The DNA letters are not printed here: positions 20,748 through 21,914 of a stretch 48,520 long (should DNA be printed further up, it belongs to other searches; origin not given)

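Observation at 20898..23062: Tandem paralogous NTase-HEPN fusion proteins, one with and one without the R-x4-H motif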

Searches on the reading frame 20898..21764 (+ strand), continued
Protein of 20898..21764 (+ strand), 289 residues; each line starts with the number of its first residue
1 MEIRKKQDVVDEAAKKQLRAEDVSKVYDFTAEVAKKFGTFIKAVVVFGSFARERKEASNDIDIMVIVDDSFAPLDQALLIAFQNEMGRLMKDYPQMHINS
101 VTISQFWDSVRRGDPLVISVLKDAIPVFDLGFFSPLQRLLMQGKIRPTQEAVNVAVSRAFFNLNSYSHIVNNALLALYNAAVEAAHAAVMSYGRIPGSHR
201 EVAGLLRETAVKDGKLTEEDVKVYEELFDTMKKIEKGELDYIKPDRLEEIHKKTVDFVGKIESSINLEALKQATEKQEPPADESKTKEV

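Call 30: fold_search(model_id=the predicted structure, library=pdb)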
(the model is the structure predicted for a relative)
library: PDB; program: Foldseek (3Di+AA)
matches with E <= 10: 807; with E <= 0.001: 17
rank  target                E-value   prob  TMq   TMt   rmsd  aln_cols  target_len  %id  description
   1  7ae2_B                2.8e-05  1.00  0.28  0.49   5.9       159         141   12  Crystal structure of HEPN(H107A-Y109F) toxin in complex with MNT antitoxin (released 2020-12-30)
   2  7ae9_G                4.2e-05  1.00  0.28  0.48   6.1       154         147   13  Crystal structure of mono-AMPylated HEPN(R46E) toxin in complex with MNT antitoxin (released 2020-12-30)
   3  7ae9_F                1.0e-04  1.00  0.27  0.46   6.4       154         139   14  Crystal structure of mono-AMPylated HEPN(R46E) toxin in complex with MNT antitoxin (released 2020-12-30)
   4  6p01_A                1.6e-04  1.00  0.34  0.38  18.2       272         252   15  Apo structure of the E52D mutant of ANT-4 (released 2020-01-29)
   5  9dbj_F                3.3e-04  1.00  0.26  0.34  15.2       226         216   13  Structure of Hailong HalB R164A mutant with non-hydrolyzable dATP (released 2025-05-07)
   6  1kny_A                3.3e-04  1.00  0.34  0.38  23.6       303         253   16  KANAMYCIN NUCLEOTIDYLTRANSFERASE (released 1996-08-17)
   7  6nmk_A                4.1e-04  1.00  0.33  0.38  19.0       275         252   16  Binary complex structure of the T130K mutant of ANT-4'' with Neomycin (released 2020-01-15)
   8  6m6u_F                4.5e-04  1.00  0.27  0.51   5.6       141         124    8  Crystal structure the toxin-antitoxin MntA-HpeT mutant-D39ED41E (released 2020-09-30)
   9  6un8_A                4.5e-04  1.00  0.34  0.38  23.9       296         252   16  Wild type ANT bound to neomycin (released 2020-05-06)
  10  7bxo_E                5.4e-04  1.00  0.28  0.54   5.6       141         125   12  Crystal structure of the toxin-antitoxin with AMP-PNP (released 2020-09-30)
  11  6p06_A                5.4e-04  1.00  0.34  0.38  23.7       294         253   16  Ternary structure of the E52D mutant of ANT-4 with Neomycin and AMPCPP (released 2020-01-29)
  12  9dbj_A                5.4e-04  1.00  0.30  0.38  21.0       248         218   16  Structure of Hailong HalB R164A mutant with non-hydrolyzable dATP (released 2025-05-07)
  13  9dbh_A                6.7e-04  1.00  0.32  0.41  22.4       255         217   15  Structure of Hailong HalB in complex with oligodeoxyadenylate (released 2025-05-07)
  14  5lpa_A                7.1e-04  1.00  0.29  0.31  18.4       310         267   15  AadA E87Q in complex with ATP, calcium and dihydrostreptomycin (released 2018-01-17)
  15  6un8_B                7.5e-04  1.00  0.33  0.37  24.1       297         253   16  Wild type ANT bound to neomycin (released 2020-05-06)
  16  6m6u_A                8.8e-04  1.00  0.26  0.50   5.9       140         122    9  Crystal structure the toxin-antitoxin MntA-HpeT mutant-D39ED41E (released 2020-09-30)
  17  7bxo_A                9.3e-04  1.00  0.28  0.55   5.6       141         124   12  Crystal structure of the toxin-antitoxin with AMP-PNP (released 2020-09-30)
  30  2hsb                  4.2e-03  1.00  0.30  0.63   7.2       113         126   24  Crystal structure of a hepn domain containing protein (af_0298) from archaeoglobus fulgidus at 1.95 A resolution (released 2006-08-15)
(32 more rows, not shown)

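Call 33: find_encoding_contigs(protein=P0042, flank=7000, max_places=3)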
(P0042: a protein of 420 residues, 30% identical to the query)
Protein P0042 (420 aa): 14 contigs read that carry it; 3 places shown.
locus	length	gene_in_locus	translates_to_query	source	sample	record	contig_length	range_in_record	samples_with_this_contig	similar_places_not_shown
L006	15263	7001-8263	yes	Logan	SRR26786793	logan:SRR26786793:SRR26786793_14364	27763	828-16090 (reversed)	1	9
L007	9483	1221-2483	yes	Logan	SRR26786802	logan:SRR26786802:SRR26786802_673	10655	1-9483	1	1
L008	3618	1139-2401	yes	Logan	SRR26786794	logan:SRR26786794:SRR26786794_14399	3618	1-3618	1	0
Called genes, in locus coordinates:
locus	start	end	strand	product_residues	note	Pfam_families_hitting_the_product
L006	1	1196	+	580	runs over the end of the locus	PF04675:DNA_ligase_A_N, PF01068:DNA_ligase_A_M, PF04679:DNA_ligase_A_C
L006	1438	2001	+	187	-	-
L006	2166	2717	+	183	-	PF01966:HD (weak)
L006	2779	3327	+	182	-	-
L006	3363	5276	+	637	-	PF01261:AP_endonuc_2 (faint)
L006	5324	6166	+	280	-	PF01909:NTP_transf_2 (weak), PF18765:Polbeta (weak)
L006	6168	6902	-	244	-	-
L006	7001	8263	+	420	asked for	-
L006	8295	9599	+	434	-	-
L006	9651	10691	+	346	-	PF14528:LAGLIDADG_3 (faint)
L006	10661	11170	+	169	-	PF22769:DCD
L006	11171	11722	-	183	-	-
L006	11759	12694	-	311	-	PF04055:Radical_SAM, PF08608:Wyosine_form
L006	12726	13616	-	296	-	PF23023:Anti-Pycsar_Apyc1, PF00753:Lactamase_B, PF12706:Lactamase_B_2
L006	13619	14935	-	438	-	PF01909:NTP_transf_2, PF09249:tRNA_NucTransf2, PF21133:CAA_C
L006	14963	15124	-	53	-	-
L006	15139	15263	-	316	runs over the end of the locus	PF00814:TsaD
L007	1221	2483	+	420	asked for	-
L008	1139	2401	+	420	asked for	-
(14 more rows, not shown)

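Call 36: find_related_loci(query=A1, collection=genome_contigs, flank=6000)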
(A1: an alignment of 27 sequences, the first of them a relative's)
Query A1 (289 aa) in genome_contigs; peptide patterns used: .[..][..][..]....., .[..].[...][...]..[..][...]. (x = any residue, [..] = any of these).
118 stretches matched a pattern; 17 encode a relative of the query (tblastn E <= 1e-3); 15 distinct loci.
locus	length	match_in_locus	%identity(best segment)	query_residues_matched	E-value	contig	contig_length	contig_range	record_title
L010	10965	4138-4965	82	1-275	4e-155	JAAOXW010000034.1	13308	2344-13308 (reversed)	MAG: Candidatus Altiarchaeota archaeon isolate DPANNHV_H2.bin.40 k83_975054, whole genome shotgun sequence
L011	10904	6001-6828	67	1-276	1e-118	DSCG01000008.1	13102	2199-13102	MAG TPA_asm: archaeon isolate SpSt-1190 Ga0129302_1002490, whole genome shotgun sequence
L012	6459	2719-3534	60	1-272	6e-114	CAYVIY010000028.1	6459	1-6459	MAG TPA_asm: Candidatus Undinarchaeota archaeon isolate SRP141559_co1_266 genome assembly, contig: NODE_7527_length_6459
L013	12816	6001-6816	59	1-273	9e-109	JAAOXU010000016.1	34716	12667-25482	MAG: Candidatus Altiarchaeota archaeon isolate DPANNHV_H2.bin.121 k83_711031, whole genome shotgun sequence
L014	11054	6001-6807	60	3-272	1e-107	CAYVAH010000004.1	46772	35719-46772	MAG TPA_asm: Candidatus Undinarchaeota archaeon isolate binchicken_co184_740 genome assembly, contig: NODE_940_length_46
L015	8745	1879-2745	55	1-288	4e-107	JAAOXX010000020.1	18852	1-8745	MAG: Candidatus Altiarchaeota archaeon isolate DPANNHV_H2.bin.71 k83_1213805, whole genome shotgun sequence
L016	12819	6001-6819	59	1-273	5e-103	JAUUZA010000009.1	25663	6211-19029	MAG: Candidatus Altiarchaeota archaeon isolate CSMAG_181 CSMAG_181_k127_17479490_length_25663_cov_11.0000, whole genome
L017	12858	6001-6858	51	12-287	4e-91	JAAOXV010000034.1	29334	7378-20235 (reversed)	MAG: Candidatus Altiarchaeota archaeon isolate DPANNHV_H2.bin.136 k83_954441, whole genome shotgun sequence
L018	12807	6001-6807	43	3-261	4e-68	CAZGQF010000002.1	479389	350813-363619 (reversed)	MAG TPA_asm: Candidatus Undinarchaeota archaeon isolate SRP332253_co2_245 genome assembly, contig: NODE_2_length_479389_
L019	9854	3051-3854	40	1-262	5e-59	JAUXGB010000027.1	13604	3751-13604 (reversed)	MAG: Candidatus Altiarchaeota archaeon isolate CSMAG_2918 CSMAG_2918_k117_4589393_length_13604_cov_9.0000, whole genome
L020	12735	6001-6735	38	6-247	8e-56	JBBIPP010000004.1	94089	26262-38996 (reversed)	MAG: archaeon isolate QH2F170213_bin_305 NODE_71_length_94089_cov_11.389487, whole genome shotgun sequence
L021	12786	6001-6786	37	10-266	1e-51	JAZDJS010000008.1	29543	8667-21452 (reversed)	MAG: archaeon isolate MEGAHIT-group-0.5 k141_7629680, whole genome shotgun sequence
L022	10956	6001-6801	37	12-287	1e-48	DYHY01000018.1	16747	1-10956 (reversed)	MAG TPA_asm: Candidatus Micrarchaeum sp. isolate DR5_63_9 Afr_mines_DR5_554_length_16747_cov_3_168344, whole genome shot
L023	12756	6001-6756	28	28-273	4e-24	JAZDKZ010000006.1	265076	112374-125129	MAG: Candidatus Aenigmatarchaeota archaeon isolate MEGAHIT-group-0.557 k141_13764172, whole genome shotgun sequence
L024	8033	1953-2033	56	42-68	2e-4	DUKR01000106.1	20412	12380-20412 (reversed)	MAG TPA_asm: Candidatus Woesearchaeota archaeon isolate UBA9638 contig_10264, whole genome shotgun sequence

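Call 39: search_protein_families(library=pfam, proteins=[L023:2684-4360:+, L023:4363-5901:+, L023:5935-7167:+, L022:3850-5811:+, L022:6858-7658:-, L022:7860-9173:+, L002:8938-9864:-, L006:6168-6899:-], max_evalue=0.1)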
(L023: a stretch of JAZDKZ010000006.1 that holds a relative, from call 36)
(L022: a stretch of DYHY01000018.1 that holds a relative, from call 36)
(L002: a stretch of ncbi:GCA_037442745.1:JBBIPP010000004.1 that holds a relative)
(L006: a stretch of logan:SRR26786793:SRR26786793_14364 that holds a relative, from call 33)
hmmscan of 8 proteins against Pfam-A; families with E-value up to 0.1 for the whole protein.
L023:2684-4360:+ (559 aa): 0 families

L023:4363-5901:+ (513 aa): 1 family
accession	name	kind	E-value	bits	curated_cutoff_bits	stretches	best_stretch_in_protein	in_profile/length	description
PF01261.30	AP_endonuc_2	-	2.2e-05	24.7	31.1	1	321-425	135-231/249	Xylose isomerase-like TIM barrel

L023:5935-7167:+ (411 aa): 7 families
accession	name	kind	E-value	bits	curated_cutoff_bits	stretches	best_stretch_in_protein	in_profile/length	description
PF01909.29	NTP_transf_2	-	1.2e-06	29.2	21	1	22-80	2-62/93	Nucleotidyltransferase domain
PF18765.7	Polbeta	-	1.9e-06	28.3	26.9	1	33-82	8-54/93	Polymerase beta, Nucleotidyltransferase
PF22600.2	MTPAP-like_central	-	2.9e-05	24.6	27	1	15-82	20-79/139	Poly(A) RNA polymerase, mitochondrial-like, central palm domain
PF14069.11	SpoVIF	-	0.012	15.7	27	1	353-380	29-56/72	Stage VI sporulation protein F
PF15463.11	ECM11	-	0.013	16.5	27.1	1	218-274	36-92/133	Extracellular mutant protein 11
PF05168.19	HEPN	-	0.045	14.4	22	0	176-262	30-115/117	HEPN domain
PF17928.6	TetR_C_22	-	0.066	14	26.4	0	247-313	38-105/113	Tetracyclin repressor-like, C-terminal domain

L022:3850-5811:+ (654 aa): 1 family
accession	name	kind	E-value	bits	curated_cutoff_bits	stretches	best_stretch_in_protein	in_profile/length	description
PF01261.30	AP_endonuc_2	-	2.4e-12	47.5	31.1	2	43-130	8-92/249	Xylose isomerase-like TIM barrel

L022:6858-7658:- (266 aa): 0 families

L022:7860-9173:+ (438 aa): 6 families
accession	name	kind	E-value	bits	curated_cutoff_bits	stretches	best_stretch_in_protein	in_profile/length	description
PF01909.29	NTP_transf_2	-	3.7e-10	40.5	21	1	60-106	2-46/93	Nucleotidyltransferase domain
PF18765.7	Polbeta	-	1.8e-07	31.6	26.9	1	65-121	2-55/93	Polymerase beta, Nucleotidyltransferase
PF22600.2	MTPAP-like_central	-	6.1e-05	23.6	27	1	52-130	19-89/139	Poly(A) RNA polymerase, mitochondrial-like, central palm domain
PF03445.19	DUF294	-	8e-05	23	21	1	75-109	50-86/138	Putative nucleotidyltransferase DUF294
PF14792.12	DNA_pol_B_palm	-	0.0058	17.3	25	1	58-123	9-72/113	DNA polymerase beta palm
PF22872.1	DUF7018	-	0.064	13.9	27.8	0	280-330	8-58/116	Domain of unknown function (DUF7018)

L002:8938-9864:- (308 aa): 3 families
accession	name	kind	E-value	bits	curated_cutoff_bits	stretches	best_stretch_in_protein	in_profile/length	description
PF05227.19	CHASE3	-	0.012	16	28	1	154-209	39-94/138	CHASE3 domain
PF08663.15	HalX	-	0.014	16.2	23.2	1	175-201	32-58/68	HalX domain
PF14497.11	GST_C_3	-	0.04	14.6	21.6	0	236-287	41-91/104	Glutathione S-transferase, C-terminal domain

L006:6168-6899:- (243 aa): 2 families
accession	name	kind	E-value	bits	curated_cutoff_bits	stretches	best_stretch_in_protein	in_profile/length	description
PF16515.11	HIP1_clath_bdg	-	0.0056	17.5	28.8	1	41-105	14-83/99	Clathrin-binding domain of Huntingtin-interacting protein 1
PF09074.15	Mer2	-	0.032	14.5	27.7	1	45-147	53-154/193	Mer2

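Call 51: search_protein_families(library=padloc, proteins=[window:20898-21764:+], max_evalue=0.1)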
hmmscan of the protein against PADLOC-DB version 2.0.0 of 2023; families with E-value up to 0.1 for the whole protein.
window:20898-21764:+ (289 aa): 14 families
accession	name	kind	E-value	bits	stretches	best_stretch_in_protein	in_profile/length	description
PDLC04903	PDC-S09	-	2.4e-09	35.5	1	28-76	13-61/108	-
PDLC04368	PDC-M05A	-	4.1e-08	31.3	1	35-121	101-181/201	-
PDLC04369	PDC-M05A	-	1.8e-07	29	1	32-123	94-179/201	-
PDLC04904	PDC-S09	-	9.7e-07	27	1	28-78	14-62/104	-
PDLC04906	PDC-S09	-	1.3e-06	26.6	1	31-76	16-59/98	-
PDLC04902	PDC-S09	-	7.5e-06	24.2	1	32-89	14-67/97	-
PDLC04907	PDC-S09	-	1.9e-05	22.7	1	22-70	10-56/114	-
PDLC04372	PDC-M05A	-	0.00015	20.1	1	39-70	74-105/167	-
PDLC04778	PDC-M70A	-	0.0012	16.2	1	25-73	32-79/355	-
PDLC00802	Cyclase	-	0.0017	15.6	1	19-70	31-83/332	oligonucleotide-cyclase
PDLC00769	Cyclase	-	0.0023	15.4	1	25-70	27-77/261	oligonucleotide-cyclase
PDLC04370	PDC-M05A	-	0.0039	15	1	41-76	107-146/194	-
PDLC04371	PDC-M05A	-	0.0054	14.4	1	41-99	125-184/211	-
PDLC04744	PDC-M63A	-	0.019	13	1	9-70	26-84/152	-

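Call 53: search_protein_representatives(alignment_id=A5)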
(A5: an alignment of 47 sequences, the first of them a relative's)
Query: 47 sequences, 309 profile positions. Proteins with E-value up to 0.001 (for the whole library): 2404; up to 1e-10: 518; up to 1e-30: 245. The best 150 are listed.
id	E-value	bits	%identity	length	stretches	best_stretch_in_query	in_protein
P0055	1.3e-120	418.8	-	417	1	9-309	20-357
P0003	3.7e-108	377.8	-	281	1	13-289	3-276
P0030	3.7e-104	364.7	-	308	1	7-296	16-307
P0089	7.7e-96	337.4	-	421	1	5-307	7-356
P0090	3.8e-94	331.8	-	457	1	10-303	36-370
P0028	9.9e-83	294.3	-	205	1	13-219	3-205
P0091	6.7e-80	285.0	-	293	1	17-285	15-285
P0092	1.6e-76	273.9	-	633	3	45-287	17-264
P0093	9.1e-74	264.9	-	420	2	10-289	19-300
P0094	2.8e-73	263.3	-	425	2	13-286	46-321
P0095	5.2e-70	252.5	-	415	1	5-298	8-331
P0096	1.1e-69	251.4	-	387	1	27-284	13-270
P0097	1.2e-68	248.0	-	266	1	23-278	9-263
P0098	1.2e-68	248.0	-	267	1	30-277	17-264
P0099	2.4e-68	247.1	-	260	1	31-275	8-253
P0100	8.3e-68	245.3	-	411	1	9-295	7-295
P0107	2.3e-66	240.6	-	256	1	35-279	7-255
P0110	1.1e-65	238.3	-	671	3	34-288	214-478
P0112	6.8e-64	232.4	-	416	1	10-286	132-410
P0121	5.7e-61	222.8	-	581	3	42-291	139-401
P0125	8.0e-60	219.1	-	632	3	40-291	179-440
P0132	3.8e-58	213.6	-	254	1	36-283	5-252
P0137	2.0e-57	211.2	-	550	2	39-302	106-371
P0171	7.7e-52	192.8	-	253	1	29-274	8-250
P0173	1.6e-51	191.8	-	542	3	34-284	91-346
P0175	3.1e-51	190.9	-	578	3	42-292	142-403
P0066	6.3e-51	189.8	-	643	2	35-282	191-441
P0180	1.0e-50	189.2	-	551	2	37-300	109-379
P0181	1.8e-50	188.3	-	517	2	11-280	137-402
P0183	2.9e-50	187.7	-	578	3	35-289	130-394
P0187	1.2e-49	185.7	-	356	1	27-224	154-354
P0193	9.6e-49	182.7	-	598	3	47-280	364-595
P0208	5.6e-47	176.9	-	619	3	41-290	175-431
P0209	6.6e-47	176.7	-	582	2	44-293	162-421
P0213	1.3e-45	172.5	-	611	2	32-289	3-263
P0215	3.1e-45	171.1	-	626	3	44-286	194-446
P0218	1.3e-44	169.1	-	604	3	76-282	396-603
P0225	5.6e-44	167.0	-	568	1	33-287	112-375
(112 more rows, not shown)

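Call 54: list_cluster_members(proteins=[P0097, P0099, P0107, P0092, P0110, P0125, P0096, P0100, P0132, P0171])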
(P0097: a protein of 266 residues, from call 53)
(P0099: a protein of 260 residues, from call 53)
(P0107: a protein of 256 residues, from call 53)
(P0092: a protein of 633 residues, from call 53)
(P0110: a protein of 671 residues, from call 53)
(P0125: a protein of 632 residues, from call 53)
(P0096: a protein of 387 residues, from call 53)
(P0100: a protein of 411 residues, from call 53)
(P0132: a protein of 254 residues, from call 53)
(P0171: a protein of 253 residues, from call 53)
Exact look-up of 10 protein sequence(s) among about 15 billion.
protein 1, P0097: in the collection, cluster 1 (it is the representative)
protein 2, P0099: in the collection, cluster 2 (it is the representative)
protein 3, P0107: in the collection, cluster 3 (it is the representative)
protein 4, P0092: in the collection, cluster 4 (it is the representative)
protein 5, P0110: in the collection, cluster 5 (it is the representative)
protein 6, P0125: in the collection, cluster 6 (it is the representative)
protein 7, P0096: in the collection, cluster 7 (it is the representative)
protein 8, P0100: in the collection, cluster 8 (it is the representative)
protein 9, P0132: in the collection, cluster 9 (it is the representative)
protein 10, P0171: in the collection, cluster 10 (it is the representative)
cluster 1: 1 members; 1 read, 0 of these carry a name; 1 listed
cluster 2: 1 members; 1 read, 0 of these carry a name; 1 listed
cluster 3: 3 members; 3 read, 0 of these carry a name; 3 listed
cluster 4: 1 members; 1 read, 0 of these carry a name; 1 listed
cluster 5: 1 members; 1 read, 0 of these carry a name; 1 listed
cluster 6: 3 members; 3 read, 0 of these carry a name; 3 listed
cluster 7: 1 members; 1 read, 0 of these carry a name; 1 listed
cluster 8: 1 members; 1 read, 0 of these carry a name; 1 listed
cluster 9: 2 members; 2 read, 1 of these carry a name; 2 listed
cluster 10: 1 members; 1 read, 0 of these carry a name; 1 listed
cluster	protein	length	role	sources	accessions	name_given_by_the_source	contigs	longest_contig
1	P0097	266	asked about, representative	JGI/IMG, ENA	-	-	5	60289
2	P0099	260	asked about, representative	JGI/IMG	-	-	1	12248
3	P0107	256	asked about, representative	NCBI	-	-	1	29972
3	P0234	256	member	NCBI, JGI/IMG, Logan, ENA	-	-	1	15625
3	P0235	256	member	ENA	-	-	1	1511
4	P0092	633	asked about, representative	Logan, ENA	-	-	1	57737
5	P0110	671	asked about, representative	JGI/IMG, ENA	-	-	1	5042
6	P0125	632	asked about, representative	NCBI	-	-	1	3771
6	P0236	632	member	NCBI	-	-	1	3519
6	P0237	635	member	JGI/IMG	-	-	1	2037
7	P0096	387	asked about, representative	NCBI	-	-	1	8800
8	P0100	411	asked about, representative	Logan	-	-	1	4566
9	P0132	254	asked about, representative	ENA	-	-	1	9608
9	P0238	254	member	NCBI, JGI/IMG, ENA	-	predicted nucleotidyltransferase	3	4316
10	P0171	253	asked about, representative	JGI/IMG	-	-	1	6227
